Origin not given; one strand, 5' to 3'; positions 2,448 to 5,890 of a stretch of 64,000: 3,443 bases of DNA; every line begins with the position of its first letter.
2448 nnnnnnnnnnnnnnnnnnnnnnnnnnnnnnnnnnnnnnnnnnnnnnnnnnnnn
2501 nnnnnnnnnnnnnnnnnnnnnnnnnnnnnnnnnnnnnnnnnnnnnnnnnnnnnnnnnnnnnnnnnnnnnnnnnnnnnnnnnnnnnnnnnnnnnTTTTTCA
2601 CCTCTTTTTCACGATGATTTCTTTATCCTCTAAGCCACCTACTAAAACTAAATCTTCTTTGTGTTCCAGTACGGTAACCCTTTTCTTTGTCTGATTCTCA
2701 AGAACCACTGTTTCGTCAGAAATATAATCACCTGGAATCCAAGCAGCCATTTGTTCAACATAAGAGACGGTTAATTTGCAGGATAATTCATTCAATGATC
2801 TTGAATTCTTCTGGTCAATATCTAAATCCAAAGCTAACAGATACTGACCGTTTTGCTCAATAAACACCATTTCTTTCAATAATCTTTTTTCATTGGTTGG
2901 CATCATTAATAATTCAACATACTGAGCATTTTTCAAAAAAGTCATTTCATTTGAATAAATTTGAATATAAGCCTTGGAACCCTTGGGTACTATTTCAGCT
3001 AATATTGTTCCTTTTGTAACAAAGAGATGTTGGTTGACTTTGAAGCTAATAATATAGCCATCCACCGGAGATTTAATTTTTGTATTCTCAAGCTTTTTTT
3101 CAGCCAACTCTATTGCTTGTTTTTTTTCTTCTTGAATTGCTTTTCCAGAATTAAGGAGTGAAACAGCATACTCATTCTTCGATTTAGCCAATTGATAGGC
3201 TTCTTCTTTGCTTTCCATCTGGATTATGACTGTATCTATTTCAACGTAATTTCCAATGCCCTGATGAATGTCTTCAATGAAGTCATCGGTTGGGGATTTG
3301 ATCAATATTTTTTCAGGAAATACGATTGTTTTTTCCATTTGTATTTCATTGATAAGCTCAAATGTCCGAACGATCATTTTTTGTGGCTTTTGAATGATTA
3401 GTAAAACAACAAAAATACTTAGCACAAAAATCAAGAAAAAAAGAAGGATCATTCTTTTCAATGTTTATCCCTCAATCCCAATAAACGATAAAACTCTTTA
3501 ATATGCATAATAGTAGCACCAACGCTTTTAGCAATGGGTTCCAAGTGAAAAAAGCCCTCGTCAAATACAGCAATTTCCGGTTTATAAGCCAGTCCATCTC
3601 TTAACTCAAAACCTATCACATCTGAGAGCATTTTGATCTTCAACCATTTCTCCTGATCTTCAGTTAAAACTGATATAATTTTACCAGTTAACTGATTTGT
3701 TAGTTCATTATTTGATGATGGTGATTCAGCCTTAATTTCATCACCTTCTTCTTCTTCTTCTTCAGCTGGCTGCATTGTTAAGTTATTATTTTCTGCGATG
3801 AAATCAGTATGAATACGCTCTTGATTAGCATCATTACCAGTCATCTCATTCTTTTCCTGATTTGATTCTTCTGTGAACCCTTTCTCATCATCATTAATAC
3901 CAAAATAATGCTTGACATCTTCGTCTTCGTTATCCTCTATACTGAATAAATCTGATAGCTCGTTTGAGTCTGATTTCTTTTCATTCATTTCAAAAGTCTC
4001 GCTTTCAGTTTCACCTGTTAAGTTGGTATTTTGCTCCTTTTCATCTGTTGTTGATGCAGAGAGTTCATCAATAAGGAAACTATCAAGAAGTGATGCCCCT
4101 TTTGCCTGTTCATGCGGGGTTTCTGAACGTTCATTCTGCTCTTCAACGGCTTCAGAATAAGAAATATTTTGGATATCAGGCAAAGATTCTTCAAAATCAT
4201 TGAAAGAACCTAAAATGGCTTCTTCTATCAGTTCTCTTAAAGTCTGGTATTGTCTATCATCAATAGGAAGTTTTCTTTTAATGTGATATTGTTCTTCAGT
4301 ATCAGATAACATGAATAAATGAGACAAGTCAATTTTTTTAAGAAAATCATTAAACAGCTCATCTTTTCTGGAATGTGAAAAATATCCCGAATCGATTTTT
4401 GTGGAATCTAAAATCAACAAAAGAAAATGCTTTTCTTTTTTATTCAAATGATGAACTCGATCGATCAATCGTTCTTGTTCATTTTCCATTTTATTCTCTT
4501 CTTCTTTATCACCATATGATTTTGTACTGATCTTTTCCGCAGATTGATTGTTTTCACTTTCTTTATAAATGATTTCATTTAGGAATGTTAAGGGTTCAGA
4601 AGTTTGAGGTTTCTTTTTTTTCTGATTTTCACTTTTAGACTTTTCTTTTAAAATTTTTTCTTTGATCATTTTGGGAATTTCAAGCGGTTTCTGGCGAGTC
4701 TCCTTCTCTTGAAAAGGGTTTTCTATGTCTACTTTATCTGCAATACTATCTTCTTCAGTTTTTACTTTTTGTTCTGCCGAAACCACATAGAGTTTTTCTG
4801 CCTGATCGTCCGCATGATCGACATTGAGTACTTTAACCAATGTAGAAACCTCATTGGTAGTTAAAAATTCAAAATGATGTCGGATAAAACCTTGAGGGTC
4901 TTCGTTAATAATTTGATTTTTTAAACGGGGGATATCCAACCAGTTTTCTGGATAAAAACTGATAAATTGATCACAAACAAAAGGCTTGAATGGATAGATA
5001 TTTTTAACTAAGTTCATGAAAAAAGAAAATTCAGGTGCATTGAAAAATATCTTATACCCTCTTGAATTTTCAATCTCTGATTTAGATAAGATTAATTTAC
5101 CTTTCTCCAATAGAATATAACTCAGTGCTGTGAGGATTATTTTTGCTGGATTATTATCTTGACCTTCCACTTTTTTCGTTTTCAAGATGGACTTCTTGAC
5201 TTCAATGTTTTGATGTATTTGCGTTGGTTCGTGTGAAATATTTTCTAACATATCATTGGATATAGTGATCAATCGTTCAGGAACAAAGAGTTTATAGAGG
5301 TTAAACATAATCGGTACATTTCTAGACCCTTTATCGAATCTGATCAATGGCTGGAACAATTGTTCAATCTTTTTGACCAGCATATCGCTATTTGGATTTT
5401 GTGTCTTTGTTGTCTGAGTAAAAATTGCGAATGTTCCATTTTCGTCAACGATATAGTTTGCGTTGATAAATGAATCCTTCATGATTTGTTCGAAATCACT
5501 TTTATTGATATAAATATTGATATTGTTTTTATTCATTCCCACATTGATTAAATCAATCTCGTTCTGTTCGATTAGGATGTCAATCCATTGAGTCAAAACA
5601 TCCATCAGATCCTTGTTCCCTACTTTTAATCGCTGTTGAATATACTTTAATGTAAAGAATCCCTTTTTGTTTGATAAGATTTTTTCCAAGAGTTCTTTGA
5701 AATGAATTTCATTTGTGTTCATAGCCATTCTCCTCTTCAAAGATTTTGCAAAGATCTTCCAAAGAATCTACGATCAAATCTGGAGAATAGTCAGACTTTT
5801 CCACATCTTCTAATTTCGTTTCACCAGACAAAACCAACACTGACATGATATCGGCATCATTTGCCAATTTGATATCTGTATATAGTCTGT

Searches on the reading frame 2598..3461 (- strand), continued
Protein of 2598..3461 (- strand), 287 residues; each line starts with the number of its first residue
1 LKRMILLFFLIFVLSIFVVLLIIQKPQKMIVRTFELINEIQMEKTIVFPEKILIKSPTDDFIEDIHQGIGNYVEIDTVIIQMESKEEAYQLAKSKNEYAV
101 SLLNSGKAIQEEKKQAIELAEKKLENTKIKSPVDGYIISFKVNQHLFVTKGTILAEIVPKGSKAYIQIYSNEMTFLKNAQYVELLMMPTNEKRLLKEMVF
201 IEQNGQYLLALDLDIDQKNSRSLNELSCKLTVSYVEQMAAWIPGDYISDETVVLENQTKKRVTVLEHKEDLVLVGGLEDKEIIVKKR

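Call 42: find_encoding_contigs(protein=P0301, flank=10000, max_places=1)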
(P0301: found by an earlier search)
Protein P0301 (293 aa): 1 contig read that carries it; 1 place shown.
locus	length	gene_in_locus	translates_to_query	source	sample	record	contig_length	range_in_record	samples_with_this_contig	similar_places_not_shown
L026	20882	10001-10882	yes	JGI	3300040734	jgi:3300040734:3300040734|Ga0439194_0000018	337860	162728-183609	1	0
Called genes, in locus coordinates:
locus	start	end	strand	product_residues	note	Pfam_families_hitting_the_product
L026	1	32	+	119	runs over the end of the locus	-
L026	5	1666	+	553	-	PF03485:Arg_tRNA_synt_N, PF00750:tRNA-synt_1d, PF01406:tRNA-synt_1e (faint), PF09334:tRNA-synt_1g (faint), PF05746:DALR_1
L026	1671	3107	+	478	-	PF10396:TrmE_N, PF12631:MnmE_helical, PF00009:GTP_EFTU (faint), PF00350:Dynamin_N (faint), PF01926:MMR_HSR1, PF02421:FeoB_N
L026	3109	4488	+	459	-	PF13482:RNase_H_2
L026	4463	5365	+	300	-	PF00702:Hydrolase, PF13344:Hydrolase_6, PF13419:HAD_2 (faint), PF13242:Hydrolase_like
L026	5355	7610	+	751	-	-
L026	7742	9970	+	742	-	PF00015:MCPsignal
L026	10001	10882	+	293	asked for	-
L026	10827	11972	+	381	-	PF01935:DUF87 (faint), PF00437:T2SSE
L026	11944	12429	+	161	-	PF00636:Ribonuclease_3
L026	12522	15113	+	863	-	-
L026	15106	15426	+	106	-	PF01312:Bac_export_2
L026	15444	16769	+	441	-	PF08245:Mur_ligase_M, PF02875:Mur_ligase_C, PF27239:FOL3_C (weak)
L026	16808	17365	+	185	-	-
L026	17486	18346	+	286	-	PF00348:polyprenyl_synt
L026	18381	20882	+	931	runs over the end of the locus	PF24096:DUF7379 (weak)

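Call 43: find_encoding_contigs(protein=P0150, flank=10000, max_places=1)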
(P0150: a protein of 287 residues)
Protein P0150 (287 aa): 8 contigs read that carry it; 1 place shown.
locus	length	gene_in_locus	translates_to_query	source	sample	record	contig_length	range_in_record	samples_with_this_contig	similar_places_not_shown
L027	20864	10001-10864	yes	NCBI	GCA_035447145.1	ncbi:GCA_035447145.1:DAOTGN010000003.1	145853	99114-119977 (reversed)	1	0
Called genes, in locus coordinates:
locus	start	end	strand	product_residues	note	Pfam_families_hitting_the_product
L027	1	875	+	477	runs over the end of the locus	PF02096:60KD_IMP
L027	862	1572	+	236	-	PF14804:Jag_N, PF13083:KH_KhpA-B, PF01424:R3H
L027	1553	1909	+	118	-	PF02041:Auxin_BP (faint), PF01050:MannoseP_isomer (weak), PF07883:Cupin_2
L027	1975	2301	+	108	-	PF00550:PP-binding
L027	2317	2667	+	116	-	-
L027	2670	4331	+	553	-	PF03485:Arg_tRNA_synt_N, PF00750:tRNA-synt_1d, PF09334:tRNA-synt_1g (faint), PF05746:DALR_1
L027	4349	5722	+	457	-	PF10396:TrmE_N, PF12631:MnmE_helical, PF02421:FeoB_N, PF01926:MMR_HSR1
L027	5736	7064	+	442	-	PF13482:RNase_H_2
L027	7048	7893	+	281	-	PF00702:Hydrolase, PF13344:Hydrolase_6, PF13419:HAD_2 (weak), PF13242:Hydrolase_like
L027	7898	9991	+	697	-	-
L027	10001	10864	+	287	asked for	-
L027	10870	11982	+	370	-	PF01935:DUF87 (faint), PF00437:T2SSE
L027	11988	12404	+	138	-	PF00636:Ribonuclease_3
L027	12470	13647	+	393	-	-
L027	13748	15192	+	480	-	-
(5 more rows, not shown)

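Call 53: search_protein_families(library=pfam, proteins=[L004:12381-15104:+, L004:15101-15397:+, L004:17703-20546:+, L026:5355-7610:+, L026:7742-9970:+, L026:10001-10882:+], max_evalue=0.01)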
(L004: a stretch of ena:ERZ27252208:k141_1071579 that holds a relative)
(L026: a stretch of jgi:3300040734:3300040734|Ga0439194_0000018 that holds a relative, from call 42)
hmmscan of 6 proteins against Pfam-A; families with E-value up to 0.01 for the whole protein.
L004:12381-15104:+ (907 aa): 0 families

L004:15101-15397:+ (98 aa): 1 family
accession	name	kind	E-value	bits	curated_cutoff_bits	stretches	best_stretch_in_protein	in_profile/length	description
PF01312.24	Bac_export_2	-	9.9e-18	64.9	24.4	1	19-91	262-335/335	FlhB HrpN YscU SpaS Family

L004:17703-20546:+ (947 aa): 2 families
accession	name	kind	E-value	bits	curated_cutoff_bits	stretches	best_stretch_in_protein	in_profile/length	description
PF24096.1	DUF7379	-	1.1e-05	26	33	1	294-366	54-136/191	Domain of unknown function (DUF7379)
PF02089.21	Palm_thioest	-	0.0013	19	26.8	1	293-349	61-117/254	Palmitoyl protein thioesterase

L026:5355-7610:+ (751 aa): 1 family
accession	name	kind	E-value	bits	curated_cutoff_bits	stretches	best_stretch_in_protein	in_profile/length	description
PF18630.7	Peptidase_M60_C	-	0.0053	17.4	26.2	0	446-472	28-53/65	Peptidase M60 C-terminal domain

L026:7742-9970:+ (742 aa): 4 families
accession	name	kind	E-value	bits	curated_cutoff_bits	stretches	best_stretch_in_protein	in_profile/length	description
PF00015.26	MCPsignal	-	1.6e-30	106.7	34.6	1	530-687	7-164/172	Methyl-accepting chemotaxis protein (MCP) signalling domain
PF13837.12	Myb_DNA-bind_4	-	0.0053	17.6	27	0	93-158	7-66/89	Myb/SANT-like DNA-binding domain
PF00261.25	Tropomyosin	-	0.0083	16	38.6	1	599-676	108-185/242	Tropomyosin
PF00672.30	HAMP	-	0.0097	16.7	25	0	382-433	2-52/53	HAMP domain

L026:10001-10882:+ (293 aa): 0 families

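Call 60: search_protein_families(library=padloc, proteins=[window:2598-3461:-], max_evalue=0.001)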
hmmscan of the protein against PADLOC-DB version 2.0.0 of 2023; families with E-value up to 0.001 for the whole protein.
window:2598-3461:- (287 aa): 0 families

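Call 71: find_encoding_contigs(protein=P0001, flank=10000, max_places=2)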
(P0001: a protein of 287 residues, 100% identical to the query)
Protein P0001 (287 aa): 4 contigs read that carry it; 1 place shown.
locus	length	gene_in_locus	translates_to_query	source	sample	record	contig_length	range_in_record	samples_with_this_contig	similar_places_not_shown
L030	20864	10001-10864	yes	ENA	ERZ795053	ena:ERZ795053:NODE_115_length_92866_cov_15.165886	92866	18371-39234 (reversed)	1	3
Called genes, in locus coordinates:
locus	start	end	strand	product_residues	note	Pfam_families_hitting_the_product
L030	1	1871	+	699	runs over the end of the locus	PF13089:PP_kinase_N, PF02503:PP_kinase, PF17941:PP_kinase_C_1, PF13090:PP_kinase_C, PF13091:PLDc_2 (weak)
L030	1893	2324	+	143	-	-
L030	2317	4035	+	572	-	PF03485:Arg_tRNA_synt_N, PF00750:tRNA-synt_1d, PF05746:DALR_1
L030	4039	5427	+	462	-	PF10396:TrmE_N, PF03193:RsgA_GTPase (faint), PF12631:MnmE_helical, PF01926:MMR_HSR1, PF02421:FeoB_N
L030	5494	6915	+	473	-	PF13482:RNase_H_2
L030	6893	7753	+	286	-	PF00702:Hydrolase, PF13344:Hydrolase_6, PF13419:HAD_2 (faint), PF13242:Hydrolase_like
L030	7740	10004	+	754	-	-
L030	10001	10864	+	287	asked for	-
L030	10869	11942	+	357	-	PF00437:T2SSE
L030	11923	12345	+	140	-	PF00636:Ribonuclease_3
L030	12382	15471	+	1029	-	-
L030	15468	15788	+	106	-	PF01312:Bac_export_2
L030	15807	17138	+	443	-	PF08245:Mur_ligase_M, PF27239:FOL3_C, PF02875:Mur_ligase_C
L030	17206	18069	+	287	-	PF00348:polyprenyl_synt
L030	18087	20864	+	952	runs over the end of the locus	PF24096:DUF7379 (weak)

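Call 72: search_protein_families(library=pfam, proteins=[L030:12382-15471:+, L030:14572-15471:+, L030:15468-15788:+], max_evalue=1)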
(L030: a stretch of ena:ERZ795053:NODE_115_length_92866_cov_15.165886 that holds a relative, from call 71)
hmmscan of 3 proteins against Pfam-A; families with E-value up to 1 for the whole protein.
L030:12382-15471:+ (1029 aa): 0 families

L030:14572-15471:+ (299 aa): 1 family
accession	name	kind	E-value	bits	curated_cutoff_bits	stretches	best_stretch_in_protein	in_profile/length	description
PF05142.17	DUF702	-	0.2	12.6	20.6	1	103-187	56-140/151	Domain of unknown function (DUF702)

L030:15468-15788:+ (106 aa): 1 family
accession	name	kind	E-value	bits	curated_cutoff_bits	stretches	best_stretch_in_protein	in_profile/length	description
PF01312.24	Bac_export_2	-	3.4e-17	63.1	24.4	1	27-99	262-335/335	FlhB HrpN YscU SpaS Family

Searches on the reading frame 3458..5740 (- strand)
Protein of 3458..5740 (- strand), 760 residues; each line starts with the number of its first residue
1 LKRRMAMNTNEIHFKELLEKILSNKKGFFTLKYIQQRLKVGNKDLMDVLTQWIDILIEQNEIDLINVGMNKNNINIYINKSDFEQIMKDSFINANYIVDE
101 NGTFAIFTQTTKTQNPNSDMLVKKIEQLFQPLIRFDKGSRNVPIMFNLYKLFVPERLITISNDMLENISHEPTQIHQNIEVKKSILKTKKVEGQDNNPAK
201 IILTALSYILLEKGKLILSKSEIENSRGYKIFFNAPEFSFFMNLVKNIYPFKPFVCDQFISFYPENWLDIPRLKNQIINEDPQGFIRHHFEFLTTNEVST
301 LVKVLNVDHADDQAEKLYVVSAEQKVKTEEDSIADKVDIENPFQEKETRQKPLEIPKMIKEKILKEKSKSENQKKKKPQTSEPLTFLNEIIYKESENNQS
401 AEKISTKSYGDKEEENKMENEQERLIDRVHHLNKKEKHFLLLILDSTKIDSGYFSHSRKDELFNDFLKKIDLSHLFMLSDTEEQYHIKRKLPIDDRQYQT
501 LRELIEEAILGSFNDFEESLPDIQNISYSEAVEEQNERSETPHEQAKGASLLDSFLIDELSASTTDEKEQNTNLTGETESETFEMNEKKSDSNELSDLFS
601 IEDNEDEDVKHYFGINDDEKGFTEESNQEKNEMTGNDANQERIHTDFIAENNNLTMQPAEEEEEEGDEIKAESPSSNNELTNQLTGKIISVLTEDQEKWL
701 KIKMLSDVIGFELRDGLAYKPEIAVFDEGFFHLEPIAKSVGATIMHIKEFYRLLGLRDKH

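Call 3: search_protein_families(library=pfam, proteins=[window:3458-5740:-], max_evalue=0.01)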
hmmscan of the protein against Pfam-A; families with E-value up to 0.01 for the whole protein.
window:3458-5740:- (760 aa): 0 families

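Call 4: search_protein_families(library=ncbifam, proteins=[window:3458-5740:-], max_evalue=0.01)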
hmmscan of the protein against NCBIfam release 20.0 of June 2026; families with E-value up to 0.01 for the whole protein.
window:3458-5740:- (760 aa): 0 families

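Call 13: find_homologous_proteins(query=window:3458-5740:-, max_evalue=0.001)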
Query window:3458-5740:- (760 aa): 13 proteins with E <= 0.001 among 8000 candidates.
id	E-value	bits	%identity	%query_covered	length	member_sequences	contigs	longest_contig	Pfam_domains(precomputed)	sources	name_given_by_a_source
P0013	0.0e+0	1640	100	99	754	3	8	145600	-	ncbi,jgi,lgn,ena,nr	ncbi:MAG TPA: hypothetical protein PLI77_02670 [Bacteroidales bacterium]|nr:hypothetical protein [Ba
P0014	0.0e+0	1033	66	99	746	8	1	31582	-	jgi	-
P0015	3.8e-178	612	70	59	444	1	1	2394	-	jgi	-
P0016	7.9e-173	595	46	99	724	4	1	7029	-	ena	-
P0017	4.7e-164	566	44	99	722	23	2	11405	-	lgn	-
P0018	2.7e-163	563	44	99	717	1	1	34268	-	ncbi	-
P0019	2.6e-159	550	44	99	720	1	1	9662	-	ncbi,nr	ncbi:MAG: hypothetical protein U9N62_11100 [Thermotogota bacterium]|nr:hypothetical protein [Thermot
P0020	6.6e-159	549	42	99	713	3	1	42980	-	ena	-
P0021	1.3e-157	544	42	99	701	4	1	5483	-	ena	-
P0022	6.3e-155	536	43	98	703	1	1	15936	-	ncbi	-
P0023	9.2e-104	366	34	98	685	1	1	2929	-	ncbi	-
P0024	2.6e-98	348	36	65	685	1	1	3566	-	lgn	-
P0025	6.4e-84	301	30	98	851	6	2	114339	-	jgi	-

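Call 38: predict_structure(alignment_id=A2)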
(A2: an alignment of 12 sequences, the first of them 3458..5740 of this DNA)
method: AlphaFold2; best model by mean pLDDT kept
length: 760 residues; sequences in the alignment: 12
mean_pLDDT: 61.9   pTM: 0.41
mean pLDDT of the five models: 61.9, 58.8, 57.9, 57.8, 56.3
residues with pLDDT >= 90: 67; 70-90: 339; 50-70: 53; < 50: 301
segments of 3 or more residues with pLDDT < 50: 1-5, 175-195, 308-382, 396-422, 513-682
pLDDT, mean of each block of 10 residues (from residue 1): 55 87 87 89 88 90 91 90 91 86 91 89 91 83 84 62 72 45 27 55 85 89 89 85 87 86 78 76 84 87 67 28 28 30 28 32 32 34 52 49 29 35 66 85 84 84 82 76 84 79 82 40 27 27 30 36 29 29 28 32 35 31 27 28 27 28 31 30 67 82 78 78 85 82 85 62
secondary structure, 60 per line:
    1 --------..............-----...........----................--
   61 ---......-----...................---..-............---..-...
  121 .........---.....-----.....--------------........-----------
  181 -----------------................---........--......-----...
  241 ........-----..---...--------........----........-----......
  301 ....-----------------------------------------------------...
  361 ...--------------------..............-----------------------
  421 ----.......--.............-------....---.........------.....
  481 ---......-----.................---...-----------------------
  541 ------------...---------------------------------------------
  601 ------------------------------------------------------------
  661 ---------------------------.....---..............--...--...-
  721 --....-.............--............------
elements in order (helices of 4 or more, strands of 3 or more residues): H9-22 E28-30 H31-38 H43-58 E64-69 E75-79 H80-93 H100-111 H118-129 E133-137 E143-147 H162-169 H198-213 E217-219 H220-224 H227-232 H238-248 E259-261 H270-277 H282-289 H295-304 H358-363 H384-397 H425-431 H434-446 E454-457 H461-469 E476-480 E484-489 H495-511 E688-692 H696-709 E712-714 E723-726 H728-740 E743-746 H747-754

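Call 40: search_solved_structures(query=A2, max_evalue=1, show_alignments=2)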
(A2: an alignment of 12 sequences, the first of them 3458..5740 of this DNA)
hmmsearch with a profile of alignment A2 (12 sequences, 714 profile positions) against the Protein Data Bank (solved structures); distinct sequences matched with E-value up to 1: 0.

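Call 41: fold_search(model_id=the predicted structure, library=pdb)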
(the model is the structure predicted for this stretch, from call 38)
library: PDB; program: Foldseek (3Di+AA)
matches with E <= 10: 758; with E <= 0.001: 0
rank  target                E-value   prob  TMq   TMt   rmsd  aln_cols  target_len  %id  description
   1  8ffz_B                4.4e-03  0.25  0.08  0.07  45.3       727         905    8  TFIIIA-TFIIIC-Brf1-TBP complex bound to 5S rRNA gene (released 2023-06-21)
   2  9gy4_E                5.0e-03  0.77  0.11  0.12  18.8       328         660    9  60S ribosomal subunit in complex with E3-UFM1 ligase and RQC machinery components NEMF and LTN1 (Composite map) (released 2025-05-14)
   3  9a6z_B                2.0e-02  1.00  0.08  0.10   3.5        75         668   15  Integrative model of RPOB-DNLJ by crosslinking MS and deep learning (released 2024-09-18)
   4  8qfc_B                4.5e-02  0.35  0.10  0.11  19.2       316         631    7  UFL1 E3 ligase bound 60S ribosome (released 2024-02-21)
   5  8ohd_A                5.0e-02  0.41  0.11  0.11  18.5       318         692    7  60S ribosomal subunit bound to the E3-UFM1 complex - state 3 (native) (released 2024-02-21)
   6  3pc6_A                7.5e-02  0.99  0.08  0.50   5.2        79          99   15  X-ray crystal structure of the second XRCC1 BRCT domain. (released 2011-06-15)
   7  2cou_MODEL_1_A        1.1e-01  0.98  0.06  0.38   8.1        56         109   14  Solution structure of the second BRCT domain of epithelial cell transforming 2 (released 2005-11-18)
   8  3pc8_A                1.2e-01  0.99  0.08  0.51   5.3        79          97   15  X-ray crystal structure of the heterodimeric complex of XRCC1 and DNA ligase III-alpha BRCT domains. (released 2011-06-15)
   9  2vxz                  1.6e-01  0.66  0.11  0.37   8.2       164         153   10  Crystal Structure of hypothetical protein PyrSV_gp04 from Pyrobaculum spherical virus (released 2009-11-17)
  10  8wqa_A                1.6e-01  0.33  0.07  0.07  20.3       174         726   12  Cryo-EM structure of CUL2-RBX1-ELOB-ELOC-FEM1B bound with the C-degron of CCDC89 (conformation 1) (released 2024-04-03)
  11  9efq_J                1.7e-01  0.35  0.08  0.13  21.2       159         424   14  Cryo-EM structure of COP9 signalosome precatalytic state with neddylated cullin-2 (released 2025-12-03)
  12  3pc8_B                2.0e-01  0.97  0.08  0.52   5.3        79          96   15  X-ray crystal structure of the heterodimeric complex of XRCC1 and DNA ligase III-alpha BRCT domains. (released 2011-06-15)
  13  3l46_A                2.1e-01  0.97  0.08  0.58   6.1        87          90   13  Crystal structure of the second BRCT domain of epithelial cell transforming 2 (ECT2) (released 2010-01-12)
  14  3l46_B                2.2e-01  0.97  0.08  0.54   6.0        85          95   12  Crystal structure of the second BRCT domain of epithelial cell transforming 2 (ECT2) (released 2010-01-12)
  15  2cok_MODEL_1_A        2.3e-01  0.97  0.09  0.51  11.2        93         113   16  Solution structure of BRCT domain of poly(ADP-ribose) polymerase-1 (released 2005-11-17)
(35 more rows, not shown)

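Call 60: search_protein_families(library=padloc, proteins=[window:3458-5740:-], max_evalue=0.001)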
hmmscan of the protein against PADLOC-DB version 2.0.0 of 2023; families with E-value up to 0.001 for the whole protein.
window:3458-5740:- (760 aa): 0 families

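Call 67: fold_search(model_id=the predicted structure, library=viral)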
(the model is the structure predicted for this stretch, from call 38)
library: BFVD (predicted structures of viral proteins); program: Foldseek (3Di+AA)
matches with E <= 10: 130; with E <= 0.001: 0
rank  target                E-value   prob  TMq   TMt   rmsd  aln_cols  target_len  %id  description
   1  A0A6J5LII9            1.4e-02  0.82  0.08  0.15  32.3       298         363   12  Uncharacterized protein [uncultured Caudovirales phage]
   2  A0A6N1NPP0            6.6e-02  0.13  0.07  0.09  47.9       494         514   13  Uncharacterized protein [Tupanvirus deep ocean]
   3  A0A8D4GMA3            7.3e-02  0.96  0.08  0.21  18.4       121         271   11  (no name in the UniProt tables at hand)
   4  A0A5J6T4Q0            1.2e-01  0.99  0.09  0.14   3.3        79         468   13  DNA ligase [Aeromonas phage vB_AhyS-A18P4]
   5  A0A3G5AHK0            1.2e-01  0.10  0.06  0.04  41.2       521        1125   11  Sensory box sensor histidine kinase/response regulator [Sylvanvirus sp.]
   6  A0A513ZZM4            1.3e-01  0.04  0.06  0.04  48.1       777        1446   11  Putative RecF/RecN/SMC-like protein [Aeromonas phage LAh_6]
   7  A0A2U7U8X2            1.4e-01  0.06  0.05  0.07  36.6       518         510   10  Uncharacterized protein [Pandoravirus quercus]
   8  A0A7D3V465            1.6e-01  0.99  0.09  0.60   3.9        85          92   22  (no name in the UniProt tables at hand)
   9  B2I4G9                1.6e-01  0.98  0.09  0.45  11.5        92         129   16  NAD-dependent DNA ligase subunit B [Escherichia phage Eps7]
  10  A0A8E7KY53            2.0e-01  0.99  0.09  0.16   5.6        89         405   11  (no name in the UniProt tables at hand)
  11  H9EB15                3.4e-01  0.98  0.08  0.36   3.1        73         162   19  Putative DNA ligase [Vibrio phage SSP002]
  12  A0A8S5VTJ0            3.6e-01  0.84  0.08  0.10   5.4        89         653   19  DNA ligase (NAD(+)) [Ackermannviridae sp.]
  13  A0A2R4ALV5            3.8e-01  0.94  0.09  0.65   3.7        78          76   10  MCE family protein [Aeromonas phage AhSzq-1]
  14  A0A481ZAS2            3.8e-01  0.06  0.05  0.07  33.9       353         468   11  SAP domain protein [Pithovirus LCPAC304]
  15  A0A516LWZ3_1          3.8e-01  0.06  0.06  0.05  28.0       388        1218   11  (no name in the UniProt tables at hand)
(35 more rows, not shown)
